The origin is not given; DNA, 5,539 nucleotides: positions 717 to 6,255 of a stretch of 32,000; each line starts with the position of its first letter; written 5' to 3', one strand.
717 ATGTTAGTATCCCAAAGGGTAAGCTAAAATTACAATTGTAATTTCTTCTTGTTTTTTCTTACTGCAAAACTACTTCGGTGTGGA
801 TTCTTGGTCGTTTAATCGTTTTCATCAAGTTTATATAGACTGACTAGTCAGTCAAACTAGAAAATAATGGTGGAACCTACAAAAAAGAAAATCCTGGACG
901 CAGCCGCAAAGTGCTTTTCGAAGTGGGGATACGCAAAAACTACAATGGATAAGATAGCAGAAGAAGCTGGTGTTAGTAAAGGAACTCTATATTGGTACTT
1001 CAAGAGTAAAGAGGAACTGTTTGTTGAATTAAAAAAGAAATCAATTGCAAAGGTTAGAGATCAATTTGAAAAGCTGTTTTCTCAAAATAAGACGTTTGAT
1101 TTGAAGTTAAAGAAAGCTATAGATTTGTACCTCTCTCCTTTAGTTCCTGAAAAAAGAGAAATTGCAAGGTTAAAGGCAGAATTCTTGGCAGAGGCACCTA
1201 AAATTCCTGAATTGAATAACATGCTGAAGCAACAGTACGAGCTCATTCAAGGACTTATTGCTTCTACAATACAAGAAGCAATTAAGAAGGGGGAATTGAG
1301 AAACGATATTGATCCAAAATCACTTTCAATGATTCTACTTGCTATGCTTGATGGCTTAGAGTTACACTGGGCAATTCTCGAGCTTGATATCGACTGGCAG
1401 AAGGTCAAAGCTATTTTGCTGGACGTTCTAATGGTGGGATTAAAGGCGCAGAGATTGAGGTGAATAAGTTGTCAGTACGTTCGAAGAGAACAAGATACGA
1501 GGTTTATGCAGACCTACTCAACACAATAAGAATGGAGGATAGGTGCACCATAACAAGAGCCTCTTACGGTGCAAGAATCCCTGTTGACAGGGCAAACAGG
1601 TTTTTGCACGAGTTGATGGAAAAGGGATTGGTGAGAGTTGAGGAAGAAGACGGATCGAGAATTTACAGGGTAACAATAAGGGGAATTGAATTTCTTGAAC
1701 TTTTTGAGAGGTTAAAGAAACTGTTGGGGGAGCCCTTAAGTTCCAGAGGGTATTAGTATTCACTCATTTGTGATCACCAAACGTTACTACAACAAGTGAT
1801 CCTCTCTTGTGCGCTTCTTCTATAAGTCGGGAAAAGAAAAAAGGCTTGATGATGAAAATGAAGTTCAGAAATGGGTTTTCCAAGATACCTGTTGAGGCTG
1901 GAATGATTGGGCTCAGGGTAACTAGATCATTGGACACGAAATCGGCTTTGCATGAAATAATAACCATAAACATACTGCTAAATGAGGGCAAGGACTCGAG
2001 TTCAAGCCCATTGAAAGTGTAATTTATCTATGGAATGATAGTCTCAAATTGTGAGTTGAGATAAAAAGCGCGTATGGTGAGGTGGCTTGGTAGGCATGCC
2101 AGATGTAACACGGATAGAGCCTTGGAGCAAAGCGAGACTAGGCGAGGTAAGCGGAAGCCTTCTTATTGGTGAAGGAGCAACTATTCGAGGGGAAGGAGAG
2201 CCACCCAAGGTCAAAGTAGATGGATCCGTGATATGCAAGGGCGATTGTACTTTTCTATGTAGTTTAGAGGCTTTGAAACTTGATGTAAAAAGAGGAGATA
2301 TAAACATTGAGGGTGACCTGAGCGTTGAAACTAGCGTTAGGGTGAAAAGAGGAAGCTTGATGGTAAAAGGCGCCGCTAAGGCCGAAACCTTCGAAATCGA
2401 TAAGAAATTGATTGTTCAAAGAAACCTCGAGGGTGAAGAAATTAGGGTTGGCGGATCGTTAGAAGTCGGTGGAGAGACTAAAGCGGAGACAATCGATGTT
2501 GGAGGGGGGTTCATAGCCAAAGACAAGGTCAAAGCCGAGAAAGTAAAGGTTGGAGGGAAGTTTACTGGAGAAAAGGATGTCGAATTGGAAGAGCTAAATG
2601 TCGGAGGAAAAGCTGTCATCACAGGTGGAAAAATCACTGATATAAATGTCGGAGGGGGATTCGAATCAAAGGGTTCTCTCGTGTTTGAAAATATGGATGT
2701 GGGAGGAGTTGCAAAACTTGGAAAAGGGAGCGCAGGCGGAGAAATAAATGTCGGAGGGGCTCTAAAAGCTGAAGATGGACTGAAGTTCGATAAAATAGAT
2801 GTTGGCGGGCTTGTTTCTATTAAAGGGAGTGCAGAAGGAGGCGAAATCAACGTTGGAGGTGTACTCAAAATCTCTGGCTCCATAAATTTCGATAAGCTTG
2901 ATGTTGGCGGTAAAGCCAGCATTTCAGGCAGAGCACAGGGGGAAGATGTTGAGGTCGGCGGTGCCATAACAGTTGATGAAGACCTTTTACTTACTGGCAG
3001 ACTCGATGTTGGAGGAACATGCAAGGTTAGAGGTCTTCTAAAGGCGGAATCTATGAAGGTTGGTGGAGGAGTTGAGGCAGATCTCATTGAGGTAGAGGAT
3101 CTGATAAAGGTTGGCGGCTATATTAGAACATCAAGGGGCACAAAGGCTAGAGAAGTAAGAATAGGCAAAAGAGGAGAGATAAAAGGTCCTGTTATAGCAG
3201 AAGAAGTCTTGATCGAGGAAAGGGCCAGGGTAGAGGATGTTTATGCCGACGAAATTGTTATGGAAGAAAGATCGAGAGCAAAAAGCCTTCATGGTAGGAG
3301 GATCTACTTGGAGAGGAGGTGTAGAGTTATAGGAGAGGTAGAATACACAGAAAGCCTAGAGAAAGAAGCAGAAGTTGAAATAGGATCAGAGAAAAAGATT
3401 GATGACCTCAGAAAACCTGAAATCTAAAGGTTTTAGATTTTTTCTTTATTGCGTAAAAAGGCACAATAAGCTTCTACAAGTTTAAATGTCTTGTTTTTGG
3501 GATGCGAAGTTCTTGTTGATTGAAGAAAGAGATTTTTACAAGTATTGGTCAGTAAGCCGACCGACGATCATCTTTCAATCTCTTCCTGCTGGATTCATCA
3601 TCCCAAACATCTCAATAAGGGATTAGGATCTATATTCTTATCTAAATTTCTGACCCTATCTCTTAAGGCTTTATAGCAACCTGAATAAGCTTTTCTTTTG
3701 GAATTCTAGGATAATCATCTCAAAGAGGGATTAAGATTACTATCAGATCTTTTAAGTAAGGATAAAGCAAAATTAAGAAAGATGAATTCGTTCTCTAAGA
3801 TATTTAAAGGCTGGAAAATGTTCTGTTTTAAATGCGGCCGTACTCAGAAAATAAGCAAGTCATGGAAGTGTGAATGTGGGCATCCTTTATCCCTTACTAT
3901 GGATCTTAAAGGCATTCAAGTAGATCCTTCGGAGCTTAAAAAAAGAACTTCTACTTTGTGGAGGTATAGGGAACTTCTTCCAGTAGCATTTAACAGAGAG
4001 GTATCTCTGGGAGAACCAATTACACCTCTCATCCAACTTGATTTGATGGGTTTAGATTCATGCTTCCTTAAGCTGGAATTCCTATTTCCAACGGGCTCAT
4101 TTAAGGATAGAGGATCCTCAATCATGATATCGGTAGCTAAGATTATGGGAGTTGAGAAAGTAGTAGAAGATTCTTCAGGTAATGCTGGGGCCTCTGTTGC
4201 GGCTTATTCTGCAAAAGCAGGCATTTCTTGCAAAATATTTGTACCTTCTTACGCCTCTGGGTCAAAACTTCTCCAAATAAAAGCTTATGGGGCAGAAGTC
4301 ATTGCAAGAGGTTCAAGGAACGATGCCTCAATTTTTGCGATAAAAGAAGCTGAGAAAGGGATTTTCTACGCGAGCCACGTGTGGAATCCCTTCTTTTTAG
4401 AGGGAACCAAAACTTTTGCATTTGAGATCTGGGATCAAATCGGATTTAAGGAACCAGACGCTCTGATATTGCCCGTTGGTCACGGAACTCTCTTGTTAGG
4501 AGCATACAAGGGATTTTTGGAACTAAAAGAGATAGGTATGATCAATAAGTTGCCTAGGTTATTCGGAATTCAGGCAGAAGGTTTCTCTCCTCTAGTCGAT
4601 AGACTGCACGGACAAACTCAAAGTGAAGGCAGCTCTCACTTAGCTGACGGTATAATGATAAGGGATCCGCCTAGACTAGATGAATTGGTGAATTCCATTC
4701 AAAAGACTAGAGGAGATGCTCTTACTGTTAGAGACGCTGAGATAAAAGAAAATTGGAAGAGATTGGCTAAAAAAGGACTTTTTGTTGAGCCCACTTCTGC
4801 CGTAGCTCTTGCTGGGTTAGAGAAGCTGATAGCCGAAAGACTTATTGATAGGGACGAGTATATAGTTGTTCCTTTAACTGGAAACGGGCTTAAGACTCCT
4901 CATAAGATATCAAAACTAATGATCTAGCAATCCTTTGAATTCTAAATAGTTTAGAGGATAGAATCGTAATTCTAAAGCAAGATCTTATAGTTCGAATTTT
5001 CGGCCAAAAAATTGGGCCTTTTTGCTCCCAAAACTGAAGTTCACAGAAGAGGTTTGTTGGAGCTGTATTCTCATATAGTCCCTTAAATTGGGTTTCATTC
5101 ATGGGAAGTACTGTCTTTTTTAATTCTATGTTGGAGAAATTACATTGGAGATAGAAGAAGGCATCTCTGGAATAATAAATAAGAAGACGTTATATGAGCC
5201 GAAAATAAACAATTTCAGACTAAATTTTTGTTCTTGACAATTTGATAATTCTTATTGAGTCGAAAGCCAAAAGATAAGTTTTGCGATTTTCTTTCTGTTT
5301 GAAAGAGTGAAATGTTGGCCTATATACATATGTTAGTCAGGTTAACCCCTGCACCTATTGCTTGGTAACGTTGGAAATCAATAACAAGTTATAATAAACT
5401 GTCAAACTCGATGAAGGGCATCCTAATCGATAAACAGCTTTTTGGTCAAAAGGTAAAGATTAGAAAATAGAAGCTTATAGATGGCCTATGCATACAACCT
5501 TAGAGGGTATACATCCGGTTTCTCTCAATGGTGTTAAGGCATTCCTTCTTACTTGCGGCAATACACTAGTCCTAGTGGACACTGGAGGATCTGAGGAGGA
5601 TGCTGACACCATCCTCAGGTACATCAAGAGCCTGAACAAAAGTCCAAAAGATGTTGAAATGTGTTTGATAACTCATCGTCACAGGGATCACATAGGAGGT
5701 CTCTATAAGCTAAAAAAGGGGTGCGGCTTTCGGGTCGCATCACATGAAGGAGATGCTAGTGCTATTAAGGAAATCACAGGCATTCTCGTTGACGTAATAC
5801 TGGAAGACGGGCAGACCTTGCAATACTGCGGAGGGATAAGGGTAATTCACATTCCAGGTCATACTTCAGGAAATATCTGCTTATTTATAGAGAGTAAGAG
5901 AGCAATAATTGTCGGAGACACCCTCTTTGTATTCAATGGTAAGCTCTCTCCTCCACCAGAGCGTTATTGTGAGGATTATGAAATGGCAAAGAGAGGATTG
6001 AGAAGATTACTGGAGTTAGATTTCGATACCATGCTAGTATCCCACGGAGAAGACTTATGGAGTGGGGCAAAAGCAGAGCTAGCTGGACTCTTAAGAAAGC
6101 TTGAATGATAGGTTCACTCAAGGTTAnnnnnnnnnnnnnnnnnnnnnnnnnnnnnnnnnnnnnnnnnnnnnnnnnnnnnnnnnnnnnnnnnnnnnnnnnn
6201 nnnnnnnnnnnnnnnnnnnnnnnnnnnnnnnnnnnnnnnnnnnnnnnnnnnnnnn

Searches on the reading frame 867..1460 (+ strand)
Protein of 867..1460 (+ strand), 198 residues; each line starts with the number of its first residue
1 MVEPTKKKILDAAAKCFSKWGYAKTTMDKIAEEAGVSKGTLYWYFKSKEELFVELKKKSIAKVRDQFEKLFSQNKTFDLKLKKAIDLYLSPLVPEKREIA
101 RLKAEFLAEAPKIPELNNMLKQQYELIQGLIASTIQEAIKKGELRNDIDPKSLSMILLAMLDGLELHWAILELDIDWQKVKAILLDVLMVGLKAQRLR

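Call 56: search_protein_families(library=pfam, proteins=[window:867-1460:+], max_evalue=0.00001)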
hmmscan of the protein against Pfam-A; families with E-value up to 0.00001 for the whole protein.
window:867-1460:+ (198 aa): 4 families
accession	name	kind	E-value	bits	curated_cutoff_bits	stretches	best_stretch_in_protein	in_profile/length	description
PF00440.29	TetR_N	-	2.6e-22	78.7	24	1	9-55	1-47/47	Bacterial regulatory proteins, tetR family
PF13977.11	TetR_C_6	-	5.4e-13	49.6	27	1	81-187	5-109/115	BetI-type transcriptional repressor, C-terminal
PF16925.10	TetR_C_13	-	5.1e-07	30.5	27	1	114-166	39-91/109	Tetracyclin repressor-like, C-terminal domain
PF17922.6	TetR_C_17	-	1.6e-06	28.7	26.1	1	97-174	18-95/100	Tetracyclin repressor-like, C-terminal domain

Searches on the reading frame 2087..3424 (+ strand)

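Call 56: search_protein_families(library=pfam, proteins=[window:2087-3424:+], max_evalue=0.00001)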
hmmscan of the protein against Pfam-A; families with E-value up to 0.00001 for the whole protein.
window:2087-3424:+ (446 aa): 1 family
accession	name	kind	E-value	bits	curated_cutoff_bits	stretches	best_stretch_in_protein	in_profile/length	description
PF04519.19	Bactofilin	-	4.3e-10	40.2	27.9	0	244-330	8-92/98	Polymer-forming cytoskeletal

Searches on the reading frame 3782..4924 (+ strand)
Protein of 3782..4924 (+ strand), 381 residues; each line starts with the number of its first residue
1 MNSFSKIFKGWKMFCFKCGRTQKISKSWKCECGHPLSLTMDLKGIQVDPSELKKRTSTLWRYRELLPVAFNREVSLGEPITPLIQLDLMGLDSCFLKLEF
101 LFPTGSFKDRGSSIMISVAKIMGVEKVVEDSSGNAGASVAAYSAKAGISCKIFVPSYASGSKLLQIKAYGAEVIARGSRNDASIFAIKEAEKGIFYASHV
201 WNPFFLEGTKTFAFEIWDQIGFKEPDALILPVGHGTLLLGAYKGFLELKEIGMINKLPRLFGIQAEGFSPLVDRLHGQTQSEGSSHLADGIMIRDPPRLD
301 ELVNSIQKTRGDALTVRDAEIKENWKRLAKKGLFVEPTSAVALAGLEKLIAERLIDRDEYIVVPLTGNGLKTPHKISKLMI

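Call 56: search_protein_families(library=pfam, proteins=[window:3782-4924:+], max_evalue=0.00001)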
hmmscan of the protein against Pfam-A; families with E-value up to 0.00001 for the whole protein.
window:3782-4924:+ (381 aa): 1 family
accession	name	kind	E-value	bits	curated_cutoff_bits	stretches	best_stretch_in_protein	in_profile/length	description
PF00291.31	PALP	-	3.9e-70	236.9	35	1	75-367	2-295/295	Pyridoxal-phosphate dependent enzyme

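Call 58: search_solved_structures(query=window:3782-4924:+, max_evalue=1e-25)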
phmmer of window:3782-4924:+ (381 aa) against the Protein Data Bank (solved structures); distinct sequences matched with E-value up to 1e-25: 5.
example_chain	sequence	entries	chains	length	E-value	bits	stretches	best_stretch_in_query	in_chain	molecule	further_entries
2zsj_A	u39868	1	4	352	7.8e-49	170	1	59-376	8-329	Threonine synthase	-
2d1f_A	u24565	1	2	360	2.6e-48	168.3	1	59-376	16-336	Threonine synthase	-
6cgq_A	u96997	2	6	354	4.5e-45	157.6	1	59-375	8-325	Threonine synthase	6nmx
1uim_A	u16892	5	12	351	1.9e-43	152.3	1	58-375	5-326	Threonine Synthase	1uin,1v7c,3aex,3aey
1e5x_A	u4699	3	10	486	2.5e-29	105.8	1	88-372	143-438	THREONINE SYNTHASE | THREONINE SYNTHASE 1, CHLOROPLASTIC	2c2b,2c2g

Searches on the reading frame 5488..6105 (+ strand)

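Call 56: search_protein_families(library=pfam, proteins=[window:5488-6105:+], max_evalue=0.00001)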
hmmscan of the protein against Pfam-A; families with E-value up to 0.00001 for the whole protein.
window:5488-6105:+ (206 aa): 1 family
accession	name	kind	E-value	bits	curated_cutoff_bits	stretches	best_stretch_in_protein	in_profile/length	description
PF00753.33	Lactamase_B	-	3.5e-24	86.3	22.7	1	17-186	7-196/196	Metallo-beta-lactamase superfamily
